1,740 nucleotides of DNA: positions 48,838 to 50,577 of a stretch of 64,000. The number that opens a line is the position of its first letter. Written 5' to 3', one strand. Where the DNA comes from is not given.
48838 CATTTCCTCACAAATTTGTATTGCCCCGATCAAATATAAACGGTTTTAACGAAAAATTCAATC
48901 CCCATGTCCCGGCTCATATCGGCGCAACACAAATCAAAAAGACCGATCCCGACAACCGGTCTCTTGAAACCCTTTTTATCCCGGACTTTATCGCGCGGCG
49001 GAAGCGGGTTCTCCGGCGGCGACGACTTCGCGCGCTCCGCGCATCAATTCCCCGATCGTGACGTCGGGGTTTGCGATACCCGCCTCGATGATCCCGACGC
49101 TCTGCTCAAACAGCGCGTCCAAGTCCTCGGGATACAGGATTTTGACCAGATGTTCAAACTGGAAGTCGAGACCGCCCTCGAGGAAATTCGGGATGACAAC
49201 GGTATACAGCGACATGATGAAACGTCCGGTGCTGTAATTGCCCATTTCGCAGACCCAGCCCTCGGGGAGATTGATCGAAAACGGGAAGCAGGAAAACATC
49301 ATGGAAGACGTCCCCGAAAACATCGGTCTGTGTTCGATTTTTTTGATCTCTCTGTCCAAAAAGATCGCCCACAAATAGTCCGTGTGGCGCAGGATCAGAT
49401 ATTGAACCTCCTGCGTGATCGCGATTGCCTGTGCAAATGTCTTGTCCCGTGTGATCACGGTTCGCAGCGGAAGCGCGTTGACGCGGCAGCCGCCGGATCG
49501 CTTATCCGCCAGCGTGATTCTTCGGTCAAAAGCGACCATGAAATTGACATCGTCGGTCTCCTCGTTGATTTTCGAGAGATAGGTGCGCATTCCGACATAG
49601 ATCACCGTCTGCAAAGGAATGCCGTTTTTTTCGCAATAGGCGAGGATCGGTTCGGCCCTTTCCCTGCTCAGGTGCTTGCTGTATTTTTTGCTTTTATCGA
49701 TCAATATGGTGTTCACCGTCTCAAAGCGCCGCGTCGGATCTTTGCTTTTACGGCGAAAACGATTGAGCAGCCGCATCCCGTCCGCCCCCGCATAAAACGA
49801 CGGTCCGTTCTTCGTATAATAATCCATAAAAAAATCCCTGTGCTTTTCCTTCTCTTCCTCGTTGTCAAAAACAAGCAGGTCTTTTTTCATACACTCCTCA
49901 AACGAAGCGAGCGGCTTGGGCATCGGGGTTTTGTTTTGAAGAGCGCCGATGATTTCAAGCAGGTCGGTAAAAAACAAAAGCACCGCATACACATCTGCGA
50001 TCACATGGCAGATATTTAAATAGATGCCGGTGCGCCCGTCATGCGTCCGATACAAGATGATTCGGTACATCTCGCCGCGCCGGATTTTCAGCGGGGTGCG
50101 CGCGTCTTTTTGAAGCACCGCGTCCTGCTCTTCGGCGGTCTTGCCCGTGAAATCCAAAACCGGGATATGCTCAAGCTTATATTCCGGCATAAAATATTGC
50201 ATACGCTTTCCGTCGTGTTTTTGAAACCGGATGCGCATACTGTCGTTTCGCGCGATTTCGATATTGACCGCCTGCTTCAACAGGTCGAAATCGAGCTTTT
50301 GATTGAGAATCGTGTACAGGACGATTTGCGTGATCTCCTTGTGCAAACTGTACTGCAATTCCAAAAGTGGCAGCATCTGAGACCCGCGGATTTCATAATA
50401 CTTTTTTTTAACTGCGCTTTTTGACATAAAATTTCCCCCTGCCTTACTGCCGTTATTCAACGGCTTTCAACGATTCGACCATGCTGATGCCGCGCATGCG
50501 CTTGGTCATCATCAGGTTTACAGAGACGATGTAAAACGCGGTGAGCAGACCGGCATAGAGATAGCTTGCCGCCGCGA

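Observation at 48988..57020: Five-gene operon: acyl-AMP ligase, carrier protein, MacB-type ABC exporter and stand-alone condensation-domain enzyme; candidate undescribed envelope acylation / lipid-conjugate export system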

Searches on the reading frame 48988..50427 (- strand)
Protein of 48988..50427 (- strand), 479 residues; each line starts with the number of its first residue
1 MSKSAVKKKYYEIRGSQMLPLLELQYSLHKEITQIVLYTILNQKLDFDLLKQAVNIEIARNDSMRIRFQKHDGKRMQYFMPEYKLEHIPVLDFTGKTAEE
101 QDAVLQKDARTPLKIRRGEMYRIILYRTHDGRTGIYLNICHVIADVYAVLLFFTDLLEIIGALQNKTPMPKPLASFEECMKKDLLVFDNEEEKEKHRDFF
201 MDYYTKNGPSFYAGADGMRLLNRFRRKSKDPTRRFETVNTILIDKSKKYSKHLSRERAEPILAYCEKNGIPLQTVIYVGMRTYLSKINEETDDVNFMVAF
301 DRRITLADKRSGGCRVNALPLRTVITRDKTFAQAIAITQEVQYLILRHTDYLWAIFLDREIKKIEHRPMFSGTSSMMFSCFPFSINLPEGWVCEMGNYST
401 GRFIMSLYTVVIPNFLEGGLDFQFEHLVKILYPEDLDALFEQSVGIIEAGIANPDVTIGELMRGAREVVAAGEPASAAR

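Call 3: search_protein_families(library=pfam, proteins=[window:48988-50427:-], max_evalue=0.01)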
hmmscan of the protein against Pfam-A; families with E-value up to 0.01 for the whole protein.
window:48988-50427:- (479 aa): 1 family
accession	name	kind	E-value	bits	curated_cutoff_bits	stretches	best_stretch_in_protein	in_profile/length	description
PF00668.25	Condensation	-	2.8e-24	86.1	30.6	1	29-351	23-329/456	Condensation domain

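Call 4: search_protein_families(library=ncbifam, proteins=[window:48988-50427:-], max_evalue=0.01)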
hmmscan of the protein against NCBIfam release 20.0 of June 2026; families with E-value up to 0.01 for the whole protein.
window:48988-50427:- (479 aa): 3 families
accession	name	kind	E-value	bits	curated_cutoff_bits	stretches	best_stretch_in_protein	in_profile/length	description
NF004282.0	PRK05691.1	subfamily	3.2e-09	33.4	4090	1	41-163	706-831/4334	non-ribosomal peptide synthase/polyketide synthase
NF038078.1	NRPS_MxcG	equivalog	5.3e-08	30.6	2300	1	44-228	38-221/1442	myxochelin non-ribosomal peptide synthetase MxcG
NF007605.2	PRK10252.1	equivalog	1.3e-07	29.5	2400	1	35-180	28-177/1292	enterobactin non-ribosomal peptide synthetase EntF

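Call 6: find_related_loci(query=window:48988-50427:-, collection=genome_contigs, flank=10000)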
Query window:48988-50427:- (479 aa) in genome_contigs; peptide patterns used: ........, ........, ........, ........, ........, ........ (x = any residue, [..] = any of these).
50 stretches matched a pattern, but none encodes a relative of the query by tblastn (E <= 1e-3).

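Call 8: search_solved_structures(query=window:48988-50427:-, max_evalue=0.01, show_alignments=2)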
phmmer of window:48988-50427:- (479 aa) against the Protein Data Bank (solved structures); distinct sequences matched with E-value up to 0.01: 12.
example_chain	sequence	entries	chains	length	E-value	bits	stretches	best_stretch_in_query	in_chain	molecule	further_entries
12kh_A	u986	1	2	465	4.6e-48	167.5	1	7-462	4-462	Condensation Domain Protein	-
4jn3_A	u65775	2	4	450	3.1e-09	39.5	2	92-221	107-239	CDA peptide synthetase I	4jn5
5du9_A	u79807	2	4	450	3.1e-09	39.5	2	92-221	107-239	CDA peptide synthetase I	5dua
9rde_A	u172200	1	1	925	1e-06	31.2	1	10-158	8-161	Bacitracin synthase 3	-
9uay_A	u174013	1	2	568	5.9e-06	28.7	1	57-178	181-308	CmnI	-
9lcq_A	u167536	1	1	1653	1.7e-05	27.2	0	41-161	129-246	PvdL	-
9up2_A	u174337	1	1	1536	3.9e-05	26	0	42-161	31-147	PvdL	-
7c1k_A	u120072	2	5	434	4.1e-05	25.9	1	24-183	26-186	Non-ribosomal peptide synthetase modules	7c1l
9lcp_A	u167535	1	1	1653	4.5e-05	25.8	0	41-161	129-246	PvdL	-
9lco_A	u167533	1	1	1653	4.5e-05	25.8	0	41-161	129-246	PvdL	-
7c1h_A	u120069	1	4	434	0.00011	24.6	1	24-183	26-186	Non-ribosomal peptide synthetase modules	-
7c1p_A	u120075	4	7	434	0.00076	21.7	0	24-183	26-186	Non-ribosomal peptide synthetase modules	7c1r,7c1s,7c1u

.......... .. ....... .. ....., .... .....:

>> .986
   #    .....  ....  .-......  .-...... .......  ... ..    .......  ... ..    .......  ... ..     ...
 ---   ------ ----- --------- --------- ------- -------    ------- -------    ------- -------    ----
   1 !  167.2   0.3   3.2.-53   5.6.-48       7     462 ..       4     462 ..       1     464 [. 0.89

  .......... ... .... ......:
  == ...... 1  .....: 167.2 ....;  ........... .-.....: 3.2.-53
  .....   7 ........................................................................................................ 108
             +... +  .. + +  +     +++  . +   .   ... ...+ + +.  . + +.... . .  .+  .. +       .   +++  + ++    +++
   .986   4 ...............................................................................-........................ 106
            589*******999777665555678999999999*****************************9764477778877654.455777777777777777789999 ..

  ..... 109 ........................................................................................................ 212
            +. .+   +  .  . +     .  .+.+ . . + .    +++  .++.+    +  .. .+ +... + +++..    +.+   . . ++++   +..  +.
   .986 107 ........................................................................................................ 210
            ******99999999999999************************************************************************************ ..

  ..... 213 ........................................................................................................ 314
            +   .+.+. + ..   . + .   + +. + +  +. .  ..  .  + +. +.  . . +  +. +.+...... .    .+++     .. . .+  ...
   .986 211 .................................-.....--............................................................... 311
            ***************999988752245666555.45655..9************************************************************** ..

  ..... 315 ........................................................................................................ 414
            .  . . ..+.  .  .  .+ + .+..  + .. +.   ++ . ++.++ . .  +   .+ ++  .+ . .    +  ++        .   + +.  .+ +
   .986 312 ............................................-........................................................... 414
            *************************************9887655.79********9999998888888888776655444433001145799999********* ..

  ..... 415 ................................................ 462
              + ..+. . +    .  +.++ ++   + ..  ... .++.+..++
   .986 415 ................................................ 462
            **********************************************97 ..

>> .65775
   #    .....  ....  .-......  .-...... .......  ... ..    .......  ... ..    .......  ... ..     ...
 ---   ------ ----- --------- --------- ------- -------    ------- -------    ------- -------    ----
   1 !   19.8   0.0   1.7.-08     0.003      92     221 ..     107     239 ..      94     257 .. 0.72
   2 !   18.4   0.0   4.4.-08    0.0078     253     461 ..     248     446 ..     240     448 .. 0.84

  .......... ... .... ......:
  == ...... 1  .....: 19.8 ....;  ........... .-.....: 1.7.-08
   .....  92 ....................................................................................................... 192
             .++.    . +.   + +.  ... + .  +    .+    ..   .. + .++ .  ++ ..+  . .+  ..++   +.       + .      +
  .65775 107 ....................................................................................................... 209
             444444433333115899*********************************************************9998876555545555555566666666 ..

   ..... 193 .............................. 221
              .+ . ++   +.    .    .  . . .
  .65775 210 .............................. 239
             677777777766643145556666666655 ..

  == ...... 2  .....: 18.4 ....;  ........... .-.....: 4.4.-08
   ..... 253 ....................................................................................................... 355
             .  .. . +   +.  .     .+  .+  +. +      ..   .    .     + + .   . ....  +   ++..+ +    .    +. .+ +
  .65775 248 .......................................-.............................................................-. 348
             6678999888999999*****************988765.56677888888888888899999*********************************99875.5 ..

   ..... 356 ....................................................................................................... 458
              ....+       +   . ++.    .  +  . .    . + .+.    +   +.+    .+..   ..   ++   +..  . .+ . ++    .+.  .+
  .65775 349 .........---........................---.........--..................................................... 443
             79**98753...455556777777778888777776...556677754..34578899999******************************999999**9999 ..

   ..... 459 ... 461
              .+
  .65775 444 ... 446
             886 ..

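Call 13: find_homologous_proteins(query=window:48988-50427:-, max_evalue=0.00001)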
Query window:48988-50427:- (479 aa): 46 proteins with E <= 0.00001 among 5980 candidates.
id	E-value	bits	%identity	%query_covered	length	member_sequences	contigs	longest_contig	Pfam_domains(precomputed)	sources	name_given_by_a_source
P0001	0.0e+0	1089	100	100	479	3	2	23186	PF00668.26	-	-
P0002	6.0e-239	812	73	100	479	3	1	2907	PF00668.26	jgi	-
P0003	8.7e-221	752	69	98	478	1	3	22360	PF00668.26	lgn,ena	-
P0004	9.7e-221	752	68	100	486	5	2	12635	PF00668.26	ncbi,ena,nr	ncbi:MAG TPA: condensation domain-containing protein [Clostridia bacterium]|nr:condensation domain-c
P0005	9.9e-220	748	70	97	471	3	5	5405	PF00668.26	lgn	-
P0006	2.6e-219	747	68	98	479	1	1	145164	PF00668.26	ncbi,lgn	ncbi:MAG: condensation domain-containing protein [Bacillota bacterium]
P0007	5.6e-219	746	68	100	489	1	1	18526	PF00668.26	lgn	-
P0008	6.7e-219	746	68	100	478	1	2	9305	PF00668.26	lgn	-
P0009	9.2e-219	745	68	98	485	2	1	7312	PF00668.26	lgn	-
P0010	2.3e-218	744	66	100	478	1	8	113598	PF00668.26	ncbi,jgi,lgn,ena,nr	ncbi:MAG TPA: condensation domain-containing protein [Oscillospiraceae bacterium]|nr:condensation do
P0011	2.7e-217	740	67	98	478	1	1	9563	PF00668.26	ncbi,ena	-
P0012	4.4e-217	740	67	100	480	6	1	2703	PF00668.26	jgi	-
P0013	5.2e-215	733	66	99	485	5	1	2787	PF00668.26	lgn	-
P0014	1.0e-213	728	66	100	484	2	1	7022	PF00668.26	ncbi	-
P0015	6.3e-212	723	66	100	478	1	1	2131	PF00668.26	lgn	-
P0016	4.1e-208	710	65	100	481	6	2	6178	PF00668.26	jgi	-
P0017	4.5e-208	710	65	98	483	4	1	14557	PF00668.26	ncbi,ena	-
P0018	2.0e-207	708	64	100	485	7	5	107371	PF00668.26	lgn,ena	-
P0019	6.9e-203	693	63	100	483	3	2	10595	PF00668.26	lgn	-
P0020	7.2e-188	643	61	96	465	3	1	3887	PF00668.26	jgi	jgi:hypothetical protein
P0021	1.2e-140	488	49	96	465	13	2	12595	PF00668.26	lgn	-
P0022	1.1e-139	484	49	95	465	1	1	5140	PF00668.26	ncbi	-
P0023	6.2e-111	390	42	95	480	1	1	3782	PF00668.26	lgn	-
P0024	2.1e-109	385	66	55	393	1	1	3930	PF00668.26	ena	-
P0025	2.2e-105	371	40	94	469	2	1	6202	PF00668.26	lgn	-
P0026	4.2e-104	367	39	96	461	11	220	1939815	PF00668.26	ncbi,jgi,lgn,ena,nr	ncbi:MAG: hypothetical protein GX264_07640 [Clostridiales bacterium]|jgi:hypothetical protein|nr:hyp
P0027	2.2e-90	322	36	97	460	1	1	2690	PF00668.26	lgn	-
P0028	7.6e-90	320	36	95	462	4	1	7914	PF00668.26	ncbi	-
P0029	1.8e-78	283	43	66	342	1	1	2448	PF00668.26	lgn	-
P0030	4.0e-77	278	35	95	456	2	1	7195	PF00668.26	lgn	-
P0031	4.7e-77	278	33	95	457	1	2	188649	PF00668.26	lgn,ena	-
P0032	3.8e-72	262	33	96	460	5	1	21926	PF00668.26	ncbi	-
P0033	7.4e-72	261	35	95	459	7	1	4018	PF00668.26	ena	-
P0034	3.9e-55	206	30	95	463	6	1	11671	PF00668.26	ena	-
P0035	1.2e-54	204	30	95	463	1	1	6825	PF00668.26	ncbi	-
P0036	1.4e-54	204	30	95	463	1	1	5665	PF00668.26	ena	-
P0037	1.4e-53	201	29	95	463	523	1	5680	PF00668.26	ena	-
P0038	1.9e-53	200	30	95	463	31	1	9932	PF00668.26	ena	-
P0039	2.4e-53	200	29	95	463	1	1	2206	PF00668.26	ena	-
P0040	1.5e-46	177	29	95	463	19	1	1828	PF00668.26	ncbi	-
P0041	8.3e-46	175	28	95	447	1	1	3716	PF00668.26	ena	-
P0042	5.7e-45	172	28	95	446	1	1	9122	PF00668.26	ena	-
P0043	1.4e-43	168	31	79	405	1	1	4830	PF00668.26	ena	-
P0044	1.3e-41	161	27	95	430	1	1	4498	PF00668.26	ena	-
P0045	4.7e-38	149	31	70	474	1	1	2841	PF00668.26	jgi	jgi:hypothetical protein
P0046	6.1e-32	129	31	60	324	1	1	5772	PF00668.26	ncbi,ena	-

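Call 14: find_encoding_contigs(protein=window:48988-50427:-, flank=10000, max_places=6)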
Protein window:48988-50427:- (479 aa): 2 contigs read that carry it; 2 places shown.
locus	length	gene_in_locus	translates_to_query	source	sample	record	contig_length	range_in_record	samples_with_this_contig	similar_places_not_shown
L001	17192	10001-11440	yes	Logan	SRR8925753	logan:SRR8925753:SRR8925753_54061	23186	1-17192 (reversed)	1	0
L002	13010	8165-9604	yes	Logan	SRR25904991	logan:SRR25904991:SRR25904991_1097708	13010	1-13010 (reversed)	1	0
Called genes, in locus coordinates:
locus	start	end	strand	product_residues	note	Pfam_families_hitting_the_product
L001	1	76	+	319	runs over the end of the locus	PF01120:Alpha_L_fucos (faint)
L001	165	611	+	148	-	PF22381:Staph_reg_Sar_Rot (weak), PF01047:MarR, PF12802:MarR_2, PF13412:HTH_24, PF13463:HTH_27 (faint)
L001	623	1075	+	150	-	PF08922:DUF1905, PF13376:OmdA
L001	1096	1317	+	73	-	-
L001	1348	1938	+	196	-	PF01613:Flavin_Reduct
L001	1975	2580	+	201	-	PF01613:Flavin_Reduct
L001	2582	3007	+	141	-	PF01243:PNPOx_N, PF16242:Pyrid_ox_like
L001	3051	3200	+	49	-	-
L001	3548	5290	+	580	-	PF00501:AMP-binding, PF23562:AMP-binding_C_3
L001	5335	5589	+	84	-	PF00550:PP-binding, PF23297:ACP_SdgA_C (weak)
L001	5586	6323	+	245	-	PF00005:ABC_tran, PF02463:SMC_N (faint)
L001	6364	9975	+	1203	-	PF02687:FtsX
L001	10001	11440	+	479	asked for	PF00668:Condensation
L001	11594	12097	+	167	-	-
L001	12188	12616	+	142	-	PF01047:MarR (faint), PF12802:MarR_2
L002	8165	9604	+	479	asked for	PF00668:Condensation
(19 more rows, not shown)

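Call 15: find_encoding_contigs(protein=P0006, flank=10000, max_places=1)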
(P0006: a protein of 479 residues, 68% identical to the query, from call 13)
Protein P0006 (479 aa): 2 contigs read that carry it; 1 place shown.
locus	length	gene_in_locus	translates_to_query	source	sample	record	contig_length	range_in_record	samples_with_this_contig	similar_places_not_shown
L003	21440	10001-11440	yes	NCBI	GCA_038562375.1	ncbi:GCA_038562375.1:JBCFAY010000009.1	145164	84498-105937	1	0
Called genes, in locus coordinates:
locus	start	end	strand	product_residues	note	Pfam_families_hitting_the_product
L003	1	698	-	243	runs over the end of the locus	PF00753:Lactamase_B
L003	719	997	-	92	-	-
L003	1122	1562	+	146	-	PF22381:Staph_reg_Sar_Rot (weak), PF01978:TrmB (weak), PF01047:MarR, PF12802:MarR_2, PF13463:HTH_27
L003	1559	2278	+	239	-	-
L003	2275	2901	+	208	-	PF01545:Cation_efflux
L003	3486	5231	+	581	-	PF00501:AMP-binding, PF23562:AMP-binding_C_3 (weak)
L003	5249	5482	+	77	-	PF00550:PP-binding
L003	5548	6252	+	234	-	PF02463:SMC_N (faint), PF00005:ABC_tran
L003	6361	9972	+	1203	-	PF12704:MacB_PCD (weak), PF24161:CCDC39 (faint), PF02687:FtsX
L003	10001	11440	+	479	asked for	PF00668:Condensation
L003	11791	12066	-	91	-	-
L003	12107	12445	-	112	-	-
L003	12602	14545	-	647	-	PF14501:HATPase_c_5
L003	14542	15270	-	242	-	PF00072:Response_reg, PF04397:LytTR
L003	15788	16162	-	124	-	PF02152:FolB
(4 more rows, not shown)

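Call 16: find_encoding_contigs(protein=P0021, flank=10000, max_places=1)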
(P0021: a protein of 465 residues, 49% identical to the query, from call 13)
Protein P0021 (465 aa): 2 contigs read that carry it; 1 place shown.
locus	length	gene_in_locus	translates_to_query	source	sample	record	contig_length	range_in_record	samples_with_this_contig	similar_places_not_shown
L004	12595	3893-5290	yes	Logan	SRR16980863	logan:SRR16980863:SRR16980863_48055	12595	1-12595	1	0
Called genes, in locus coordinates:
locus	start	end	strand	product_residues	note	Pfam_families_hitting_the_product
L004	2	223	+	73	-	?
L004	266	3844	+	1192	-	PF12704:MacB_PCD, PF02687:FtsX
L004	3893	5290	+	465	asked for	PF00668:Condensation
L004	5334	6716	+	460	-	PF00668:Condensation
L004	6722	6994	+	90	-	PF00550:PP-binding (weak)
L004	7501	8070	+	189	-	PF02525:Flavodoxin_2, PF03358:FMN_red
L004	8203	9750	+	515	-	PF00496:SBP_bac_5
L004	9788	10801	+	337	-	PF19300:BPD_transp_1_N, PF00528:BPD_transp_1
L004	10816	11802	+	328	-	PF00005:ABC_tran, PF08352:oligo_HPY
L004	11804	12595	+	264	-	?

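Call 17: find_encoding_contigs(protein=P0026, flank=10000, max_places=2)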
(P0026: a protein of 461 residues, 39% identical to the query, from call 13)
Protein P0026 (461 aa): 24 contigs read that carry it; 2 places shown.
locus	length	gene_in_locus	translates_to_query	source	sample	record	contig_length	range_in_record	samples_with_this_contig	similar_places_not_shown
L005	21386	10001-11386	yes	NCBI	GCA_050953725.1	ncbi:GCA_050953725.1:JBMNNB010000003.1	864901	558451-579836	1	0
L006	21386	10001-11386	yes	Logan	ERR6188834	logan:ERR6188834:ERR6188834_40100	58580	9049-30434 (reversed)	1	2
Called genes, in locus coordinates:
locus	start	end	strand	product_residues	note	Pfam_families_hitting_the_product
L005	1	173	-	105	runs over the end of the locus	PF04024:PspC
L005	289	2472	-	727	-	PF13328:HD_4, PF01966:HD, PF04607:RelA_SpoT, PF02824:TGS, PF19296:RelA_AH, PF28438:RelA_RIS, PF13291:ACT_4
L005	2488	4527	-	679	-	PF01368:DHH, PF02272:DHHA1, PF17768:RecJ_OB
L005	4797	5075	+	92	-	PF07873:YabP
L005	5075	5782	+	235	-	PF09578:Spore_YabQ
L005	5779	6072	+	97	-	PF04977:DivIC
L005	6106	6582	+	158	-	PF00575:S1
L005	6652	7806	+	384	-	PF01979:Amidohydro_1, PF07969:Amidohydro_3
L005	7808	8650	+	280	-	PF05681:Fumerase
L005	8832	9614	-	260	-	PF13484:Fer4_16 (faint), PF14697:Fer4_21 (faint), PF25160:LdpA_Fe-S-bd (faint), PF00037:Fer4 (weak), PF12837:Fer4_6 (faint), PF13237:Fer4_10 (weak), PF12838:Fer4_7 (faint), PF13187:Fer4_9 (weak)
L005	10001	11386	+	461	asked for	PF00668:Condensation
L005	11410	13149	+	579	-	PF00501:AMP-binding, PF23562:AMP-binding_C_3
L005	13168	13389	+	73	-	PF00550:PP-binding, PF23297:ACP_SdgA_C (weak)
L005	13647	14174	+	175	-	PF02482:Ribosomal_S30AE, PF16321:Ribosom_S30AE_C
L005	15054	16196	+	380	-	-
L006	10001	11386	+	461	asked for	PF00668:Condensation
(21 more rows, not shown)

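Call 18: find_encoding_contigs(protein=P0031, flank=10000, max_places=1)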
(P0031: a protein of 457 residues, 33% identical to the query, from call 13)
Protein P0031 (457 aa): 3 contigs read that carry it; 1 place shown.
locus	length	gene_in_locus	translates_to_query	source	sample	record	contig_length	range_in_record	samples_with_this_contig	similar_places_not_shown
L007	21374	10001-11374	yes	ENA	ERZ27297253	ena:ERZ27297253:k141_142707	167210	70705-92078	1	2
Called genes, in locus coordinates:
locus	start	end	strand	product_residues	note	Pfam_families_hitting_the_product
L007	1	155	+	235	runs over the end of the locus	PF00483:NTP_transferase, PF12804:NTP_transf_3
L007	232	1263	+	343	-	PF01757:Acyl_transf_3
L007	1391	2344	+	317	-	PF00149:Metallophos, PF12850:Metallophos_2 (faint)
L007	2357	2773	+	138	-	PF12953:DUF3842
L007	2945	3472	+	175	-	PF12822:ECF_trnsprt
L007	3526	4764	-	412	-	PF05343:Peptidase_M42, PF01546:Peptidase_M20 (weak), PF04389:Peptidase_M28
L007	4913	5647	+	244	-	PF02540:NAD_synthase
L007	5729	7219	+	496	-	-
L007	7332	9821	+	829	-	PF00403:HMA, PF00122:E1-E2_ATPase, PF00702:Hydrolase, PF00403:HMA (weak)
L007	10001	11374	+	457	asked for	PF00668:Condensation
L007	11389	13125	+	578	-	PF00501:AMP-binding, PF23562:AMP-binding_C_3 (weak)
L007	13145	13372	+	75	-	PF00550:PP-binding, PF23297:ACP_SdgA_C (weak)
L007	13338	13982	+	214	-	PF22624:AASDHPPT_N, PF01648:ACPS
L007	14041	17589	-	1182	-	PF12704:MacB_PCD, PF02687:FtsX, PF12704:MacB_PCD (weak), PF02687:FtsX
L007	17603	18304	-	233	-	PF00005:ABC_tran, PF02463:SMC_N (weak), PF13304:AAA_21 (faint)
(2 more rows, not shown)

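Call 19: find_encoding_contigs(protein=P0034, flank=10000, max_places=1)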
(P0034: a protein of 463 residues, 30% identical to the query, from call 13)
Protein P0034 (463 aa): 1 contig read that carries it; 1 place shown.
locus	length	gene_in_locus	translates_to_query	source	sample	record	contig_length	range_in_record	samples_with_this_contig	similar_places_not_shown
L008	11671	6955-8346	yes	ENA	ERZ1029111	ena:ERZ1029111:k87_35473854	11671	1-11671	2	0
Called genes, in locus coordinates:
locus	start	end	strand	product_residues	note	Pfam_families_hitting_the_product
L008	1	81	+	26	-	?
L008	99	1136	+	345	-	PF00293:NUDIX, PF14815:NUDIX_4, PF00657:Lipase_GDSL, PF13472:Lipase_GDSL_2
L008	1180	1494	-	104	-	-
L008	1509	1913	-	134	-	-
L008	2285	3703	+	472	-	PF13537:GATase_7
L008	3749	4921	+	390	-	PF14397:ATPgrasp_ST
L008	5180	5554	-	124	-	PF07411:DUF1508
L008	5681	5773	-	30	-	-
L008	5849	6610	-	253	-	PF08282:Hydrolase_3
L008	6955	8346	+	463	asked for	PF00668:Condensation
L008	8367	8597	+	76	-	PF00550:PP-binding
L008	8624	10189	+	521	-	PF00501:AMP-binding, PF23562:AMP-binding_C_3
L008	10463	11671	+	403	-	?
